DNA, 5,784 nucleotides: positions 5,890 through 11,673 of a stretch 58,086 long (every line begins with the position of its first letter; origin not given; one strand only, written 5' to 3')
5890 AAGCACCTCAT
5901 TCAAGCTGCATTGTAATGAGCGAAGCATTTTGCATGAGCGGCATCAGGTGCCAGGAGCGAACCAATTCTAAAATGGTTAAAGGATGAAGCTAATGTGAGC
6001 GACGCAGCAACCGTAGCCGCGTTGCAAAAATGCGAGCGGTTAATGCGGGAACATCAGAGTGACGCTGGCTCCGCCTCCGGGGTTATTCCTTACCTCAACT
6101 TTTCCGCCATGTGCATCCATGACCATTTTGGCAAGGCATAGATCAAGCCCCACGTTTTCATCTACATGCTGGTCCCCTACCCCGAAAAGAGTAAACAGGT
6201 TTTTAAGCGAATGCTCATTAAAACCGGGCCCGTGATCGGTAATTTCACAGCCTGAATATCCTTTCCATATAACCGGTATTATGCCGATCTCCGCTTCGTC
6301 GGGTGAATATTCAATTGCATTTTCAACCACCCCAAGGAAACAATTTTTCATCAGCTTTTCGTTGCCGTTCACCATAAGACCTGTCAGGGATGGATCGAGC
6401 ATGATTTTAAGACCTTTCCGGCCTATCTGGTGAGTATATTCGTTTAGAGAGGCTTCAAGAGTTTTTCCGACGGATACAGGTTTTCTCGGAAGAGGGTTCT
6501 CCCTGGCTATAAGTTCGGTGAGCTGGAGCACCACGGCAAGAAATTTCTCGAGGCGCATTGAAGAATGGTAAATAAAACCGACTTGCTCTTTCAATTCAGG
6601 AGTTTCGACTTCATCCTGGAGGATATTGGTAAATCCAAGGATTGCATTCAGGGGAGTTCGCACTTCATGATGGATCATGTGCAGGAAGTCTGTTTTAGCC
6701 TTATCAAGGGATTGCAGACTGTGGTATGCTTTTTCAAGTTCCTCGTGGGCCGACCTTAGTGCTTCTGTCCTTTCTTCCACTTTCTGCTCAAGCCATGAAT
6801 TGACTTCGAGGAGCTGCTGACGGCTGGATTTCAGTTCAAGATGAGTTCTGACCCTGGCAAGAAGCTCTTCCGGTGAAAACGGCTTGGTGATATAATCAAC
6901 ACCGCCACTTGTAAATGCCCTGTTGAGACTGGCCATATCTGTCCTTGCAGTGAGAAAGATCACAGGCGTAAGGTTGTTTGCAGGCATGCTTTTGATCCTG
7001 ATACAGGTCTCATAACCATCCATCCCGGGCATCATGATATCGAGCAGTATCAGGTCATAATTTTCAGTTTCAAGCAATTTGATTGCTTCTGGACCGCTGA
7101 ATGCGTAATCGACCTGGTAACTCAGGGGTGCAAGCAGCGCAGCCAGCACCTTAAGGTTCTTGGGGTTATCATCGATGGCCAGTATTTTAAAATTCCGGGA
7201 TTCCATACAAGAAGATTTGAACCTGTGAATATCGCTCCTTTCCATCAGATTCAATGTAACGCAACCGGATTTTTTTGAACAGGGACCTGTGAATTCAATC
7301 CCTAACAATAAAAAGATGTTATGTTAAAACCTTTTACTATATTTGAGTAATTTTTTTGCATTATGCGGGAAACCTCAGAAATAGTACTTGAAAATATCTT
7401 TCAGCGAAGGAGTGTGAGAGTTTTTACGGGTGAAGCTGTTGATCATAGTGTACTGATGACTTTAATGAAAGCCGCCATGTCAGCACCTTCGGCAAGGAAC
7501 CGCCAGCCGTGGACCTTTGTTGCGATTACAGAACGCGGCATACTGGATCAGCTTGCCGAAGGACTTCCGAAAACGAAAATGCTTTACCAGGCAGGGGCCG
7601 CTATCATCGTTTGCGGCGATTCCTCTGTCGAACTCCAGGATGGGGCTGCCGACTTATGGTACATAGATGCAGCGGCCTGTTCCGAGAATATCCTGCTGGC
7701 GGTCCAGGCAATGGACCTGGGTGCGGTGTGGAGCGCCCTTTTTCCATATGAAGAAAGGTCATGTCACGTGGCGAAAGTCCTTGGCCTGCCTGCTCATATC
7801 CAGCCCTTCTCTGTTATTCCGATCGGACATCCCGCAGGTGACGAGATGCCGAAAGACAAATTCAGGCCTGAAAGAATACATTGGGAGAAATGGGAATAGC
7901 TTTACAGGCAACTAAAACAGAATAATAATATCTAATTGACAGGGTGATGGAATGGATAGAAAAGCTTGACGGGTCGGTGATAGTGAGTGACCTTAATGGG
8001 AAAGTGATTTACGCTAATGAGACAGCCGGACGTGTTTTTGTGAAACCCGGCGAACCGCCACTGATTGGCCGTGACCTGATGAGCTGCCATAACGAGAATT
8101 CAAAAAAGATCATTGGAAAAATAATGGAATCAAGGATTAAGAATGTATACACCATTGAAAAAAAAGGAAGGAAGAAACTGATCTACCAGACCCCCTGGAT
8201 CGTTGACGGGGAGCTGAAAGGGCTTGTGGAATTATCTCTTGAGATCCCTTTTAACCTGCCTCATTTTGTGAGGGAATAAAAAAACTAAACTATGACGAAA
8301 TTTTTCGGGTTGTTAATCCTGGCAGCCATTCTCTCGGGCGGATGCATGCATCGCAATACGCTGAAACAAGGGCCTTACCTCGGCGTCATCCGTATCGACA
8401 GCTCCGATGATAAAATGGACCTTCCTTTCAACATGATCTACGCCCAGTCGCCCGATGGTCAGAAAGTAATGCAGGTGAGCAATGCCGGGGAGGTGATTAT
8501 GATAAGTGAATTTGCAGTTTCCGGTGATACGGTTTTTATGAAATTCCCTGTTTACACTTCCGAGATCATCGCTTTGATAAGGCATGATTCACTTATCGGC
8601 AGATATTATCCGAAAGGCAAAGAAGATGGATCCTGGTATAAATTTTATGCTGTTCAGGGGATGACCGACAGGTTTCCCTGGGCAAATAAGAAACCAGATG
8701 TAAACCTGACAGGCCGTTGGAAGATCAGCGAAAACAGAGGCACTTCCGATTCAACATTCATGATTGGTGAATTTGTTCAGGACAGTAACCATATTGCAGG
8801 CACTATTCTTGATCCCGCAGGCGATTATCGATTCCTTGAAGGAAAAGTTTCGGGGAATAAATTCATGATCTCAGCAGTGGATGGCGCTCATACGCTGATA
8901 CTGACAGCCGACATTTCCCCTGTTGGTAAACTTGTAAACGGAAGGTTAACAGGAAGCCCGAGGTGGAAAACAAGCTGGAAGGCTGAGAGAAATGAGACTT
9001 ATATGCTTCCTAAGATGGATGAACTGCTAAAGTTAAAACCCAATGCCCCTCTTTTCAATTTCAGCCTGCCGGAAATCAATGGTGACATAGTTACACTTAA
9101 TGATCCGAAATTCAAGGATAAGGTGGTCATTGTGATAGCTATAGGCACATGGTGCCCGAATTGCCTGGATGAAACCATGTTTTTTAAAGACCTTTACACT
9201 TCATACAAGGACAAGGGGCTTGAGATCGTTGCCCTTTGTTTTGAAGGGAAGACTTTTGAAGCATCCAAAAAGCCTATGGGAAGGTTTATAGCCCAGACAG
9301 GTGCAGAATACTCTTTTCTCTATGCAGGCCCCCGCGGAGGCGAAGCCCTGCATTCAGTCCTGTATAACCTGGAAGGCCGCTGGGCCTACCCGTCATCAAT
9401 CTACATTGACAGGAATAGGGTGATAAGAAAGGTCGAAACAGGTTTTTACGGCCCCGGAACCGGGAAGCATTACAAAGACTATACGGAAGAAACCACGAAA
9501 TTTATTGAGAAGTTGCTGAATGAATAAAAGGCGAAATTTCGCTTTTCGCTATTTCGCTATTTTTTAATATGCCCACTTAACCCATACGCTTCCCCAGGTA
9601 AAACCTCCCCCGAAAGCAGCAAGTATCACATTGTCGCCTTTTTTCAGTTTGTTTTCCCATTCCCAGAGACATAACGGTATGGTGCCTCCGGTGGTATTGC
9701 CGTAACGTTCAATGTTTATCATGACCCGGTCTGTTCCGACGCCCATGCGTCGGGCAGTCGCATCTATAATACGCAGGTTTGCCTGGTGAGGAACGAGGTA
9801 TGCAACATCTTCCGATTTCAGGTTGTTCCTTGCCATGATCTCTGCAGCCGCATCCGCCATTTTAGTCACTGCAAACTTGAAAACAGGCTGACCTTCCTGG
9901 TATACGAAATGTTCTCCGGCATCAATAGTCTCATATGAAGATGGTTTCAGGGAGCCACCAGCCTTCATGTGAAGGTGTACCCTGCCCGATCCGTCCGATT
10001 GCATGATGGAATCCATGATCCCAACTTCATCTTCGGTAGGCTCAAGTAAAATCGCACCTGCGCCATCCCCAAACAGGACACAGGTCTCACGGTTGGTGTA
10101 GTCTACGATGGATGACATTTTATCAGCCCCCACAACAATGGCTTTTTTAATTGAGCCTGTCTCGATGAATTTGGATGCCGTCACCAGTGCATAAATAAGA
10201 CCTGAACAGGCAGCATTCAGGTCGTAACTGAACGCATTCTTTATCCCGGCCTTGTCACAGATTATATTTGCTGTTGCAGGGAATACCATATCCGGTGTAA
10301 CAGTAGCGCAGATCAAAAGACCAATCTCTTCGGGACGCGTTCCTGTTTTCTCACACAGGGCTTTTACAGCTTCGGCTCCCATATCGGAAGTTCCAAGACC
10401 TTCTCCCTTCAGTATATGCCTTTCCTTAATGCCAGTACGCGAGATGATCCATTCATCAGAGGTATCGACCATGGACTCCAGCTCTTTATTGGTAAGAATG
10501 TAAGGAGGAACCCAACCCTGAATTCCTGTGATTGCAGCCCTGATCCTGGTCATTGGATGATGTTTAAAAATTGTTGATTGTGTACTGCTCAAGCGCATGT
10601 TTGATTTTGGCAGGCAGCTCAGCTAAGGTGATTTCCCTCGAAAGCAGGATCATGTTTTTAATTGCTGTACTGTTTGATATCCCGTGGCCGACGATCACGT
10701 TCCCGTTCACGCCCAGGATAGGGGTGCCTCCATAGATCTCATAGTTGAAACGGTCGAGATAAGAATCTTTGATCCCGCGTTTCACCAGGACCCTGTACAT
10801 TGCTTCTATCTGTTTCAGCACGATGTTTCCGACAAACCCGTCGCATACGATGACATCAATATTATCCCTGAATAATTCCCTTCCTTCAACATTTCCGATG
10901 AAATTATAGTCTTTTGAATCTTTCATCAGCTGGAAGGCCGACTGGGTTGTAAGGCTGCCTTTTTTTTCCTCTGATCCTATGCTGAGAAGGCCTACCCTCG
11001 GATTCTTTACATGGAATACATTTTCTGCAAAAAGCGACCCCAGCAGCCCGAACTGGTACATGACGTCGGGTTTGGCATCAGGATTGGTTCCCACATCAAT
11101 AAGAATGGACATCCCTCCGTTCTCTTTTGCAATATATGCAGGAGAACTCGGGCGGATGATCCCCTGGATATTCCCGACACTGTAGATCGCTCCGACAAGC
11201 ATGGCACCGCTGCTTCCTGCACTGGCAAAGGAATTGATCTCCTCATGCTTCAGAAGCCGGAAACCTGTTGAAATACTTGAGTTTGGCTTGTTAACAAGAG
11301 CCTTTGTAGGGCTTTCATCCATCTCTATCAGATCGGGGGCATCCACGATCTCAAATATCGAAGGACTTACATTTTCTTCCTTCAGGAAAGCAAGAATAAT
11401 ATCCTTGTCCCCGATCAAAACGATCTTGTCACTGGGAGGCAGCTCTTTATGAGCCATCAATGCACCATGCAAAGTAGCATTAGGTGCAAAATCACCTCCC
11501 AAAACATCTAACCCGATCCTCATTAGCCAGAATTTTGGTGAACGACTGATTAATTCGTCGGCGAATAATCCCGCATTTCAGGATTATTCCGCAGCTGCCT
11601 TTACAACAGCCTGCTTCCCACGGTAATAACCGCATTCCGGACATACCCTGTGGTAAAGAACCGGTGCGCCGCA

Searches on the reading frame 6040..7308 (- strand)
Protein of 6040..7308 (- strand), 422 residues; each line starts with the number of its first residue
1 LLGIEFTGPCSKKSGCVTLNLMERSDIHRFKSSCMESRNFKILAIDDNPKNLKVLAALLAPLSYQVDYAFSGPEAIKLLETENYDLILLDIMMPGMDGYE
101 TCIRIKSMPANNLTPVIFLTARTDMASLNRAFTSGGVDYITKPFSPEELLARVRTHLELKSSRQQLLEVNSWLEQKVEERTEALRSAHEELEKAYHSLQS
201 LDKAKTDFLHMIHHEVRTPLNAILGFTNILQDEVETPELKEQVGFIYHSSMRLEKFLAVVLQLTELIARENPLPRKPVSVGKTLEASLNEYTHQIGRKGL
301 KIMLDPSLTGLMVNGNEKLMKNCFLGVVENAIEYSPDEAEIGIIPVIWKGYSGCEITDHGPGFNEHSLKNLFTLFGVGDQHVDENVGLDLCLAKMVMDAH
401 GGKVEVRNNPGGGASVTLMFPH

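Call 82: search_protein_families(library=pfam, proteins=[window:6040-7308:-], max_evalue=0.0001)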
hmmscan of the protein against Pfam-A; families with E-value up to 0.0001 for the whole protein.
window:6040-7308:- (422 aa): 3 families
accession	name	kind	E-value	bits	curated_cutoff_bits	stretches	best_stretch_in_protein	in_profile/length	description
PF00072.30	Response_reg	-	7.6e-29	100.6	30.2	1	42-154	1-111/111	Response regulator receiver domain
PF02518.31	HATPase_c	-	3.6e-13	50.3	26.4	1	316-421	2-108/111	Histidine kinase-, DNA gyrase B-, and HSP90-like ATPase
PF00512.31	HisKA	-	1.5e-11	44.6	26.9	1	204-264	1-61/66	His Kinase A (phospho-acceptor) domain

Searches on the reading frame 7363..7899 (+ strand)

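Call 82: search_protein_families(library=pfam, proteins=[window:7363-7899:+], max_evalue=0.0001)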
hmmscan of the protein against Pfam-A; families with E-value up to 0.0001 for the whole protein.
window:7363-7899:+ (178 aa): 2 families
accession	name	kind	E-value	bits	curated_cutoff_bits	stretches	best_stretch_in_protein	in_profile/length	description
PF00881.29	Nitroreductase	-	1.2e-23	84.6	23.5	2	12-65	1-54/167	Nitroreductase family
PF14512.11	TM1586_NiRdase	-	7.1e-09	36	27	0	32-54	161-183/215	Putative TM nitroreductase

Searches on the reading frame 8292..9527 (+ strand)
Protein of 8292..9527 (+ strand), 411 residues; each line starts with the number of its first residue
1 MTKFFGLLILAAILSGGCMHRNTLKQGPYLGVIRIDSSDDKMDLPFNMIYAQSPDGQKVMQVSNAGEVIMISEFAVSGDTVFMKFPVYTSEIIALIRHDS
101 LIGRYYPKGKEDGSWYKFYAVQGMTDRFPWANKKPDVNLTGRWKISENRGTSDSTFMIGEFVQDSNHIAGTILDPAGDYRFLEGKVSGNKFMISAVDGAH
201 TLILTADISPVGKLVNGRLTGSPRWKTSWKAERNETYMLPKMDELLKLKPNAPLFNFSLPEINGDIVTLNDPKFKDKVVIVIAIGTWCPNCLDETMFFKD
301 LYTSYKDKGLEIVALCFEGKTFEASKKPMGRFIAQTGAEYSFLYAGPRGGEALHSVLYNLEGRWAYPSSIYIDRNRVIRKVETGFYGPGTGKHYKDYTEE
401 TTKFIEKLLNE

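Call 82: search_protein_families(library=pfam, proteins=[window:8292-9527:+], max_evalue=0.0001)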
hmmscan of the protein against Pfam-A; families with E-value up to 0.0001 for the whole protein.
window:8292-9527:+ (411 aa): 2 families
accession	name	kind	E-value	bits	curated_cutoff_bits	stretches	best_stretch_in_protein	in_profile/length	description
PF08534.16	Redoxin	-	2e-13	50.8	26.6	1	253-384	5-134/148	Redoxin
PF00578.27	AhpC-TSA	-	2.3e-09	37.7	26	1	254-380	5-123/124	AhpC/TSA family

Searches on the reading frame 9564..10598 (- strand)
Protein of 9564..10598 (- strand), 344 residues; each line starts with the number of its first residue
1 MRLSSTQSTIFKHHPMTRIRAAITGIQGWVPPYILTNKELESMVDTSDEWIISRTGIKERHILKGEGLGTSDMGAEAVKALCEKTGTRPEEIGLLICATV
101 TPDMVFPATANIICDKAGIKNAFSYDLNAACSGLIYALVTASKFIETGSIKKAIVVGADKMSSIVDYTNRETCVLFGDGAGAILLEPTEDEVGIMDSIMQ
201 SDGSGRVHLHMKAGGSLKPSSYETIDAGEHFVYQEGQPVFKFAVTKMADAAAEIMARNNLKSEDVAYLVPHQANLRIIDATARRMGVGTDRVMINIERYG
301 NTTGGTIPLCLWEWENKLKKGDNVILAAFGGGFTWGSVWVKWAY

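Call 82: search_protein_families(library=pfam, proteins=[window:9564-10598:-], max_evalue=0.0001)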
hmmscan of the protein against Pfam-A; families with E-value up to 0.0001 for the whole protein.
window:9564-10598:- (344 aa): 3 families
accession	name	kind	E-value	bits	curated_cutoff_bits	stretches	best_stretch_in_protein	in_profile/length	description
PF08541.16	ACP_syn_III_C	-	1.1e-30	106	26.6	1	255-342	1-90/90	3-Oxoacyl-[acyl-carrier-protein (ACP)] synthase III C terminal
PF08545.16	ACP_syn_III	-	1.4e-30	105.4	24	1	125-203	1-80/80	3-Oxoacyl-[acyl-carrier-protein (ACP)] synthase III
PF00108.29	Thiolase_N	-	4e-10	39.9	26.4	1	68-169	21-123/260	Thiolase, N-terminal domain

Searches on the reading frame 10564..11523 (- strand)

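Call 82: search_protein_families(library=pfam, proteins=[window:10564-11523:-], max_evalue=0.0001)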
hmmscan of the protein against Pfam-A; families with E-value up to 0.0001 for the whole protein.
window:10564-11523:- (319 aa): 1 family
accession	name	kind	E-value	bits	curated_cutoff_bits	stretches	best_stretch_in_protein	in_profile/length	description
PF02504.20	FA_synthesis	-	1.8e-79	267.6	29.1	1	1-299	1-317/324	Fatty acid synthesis protein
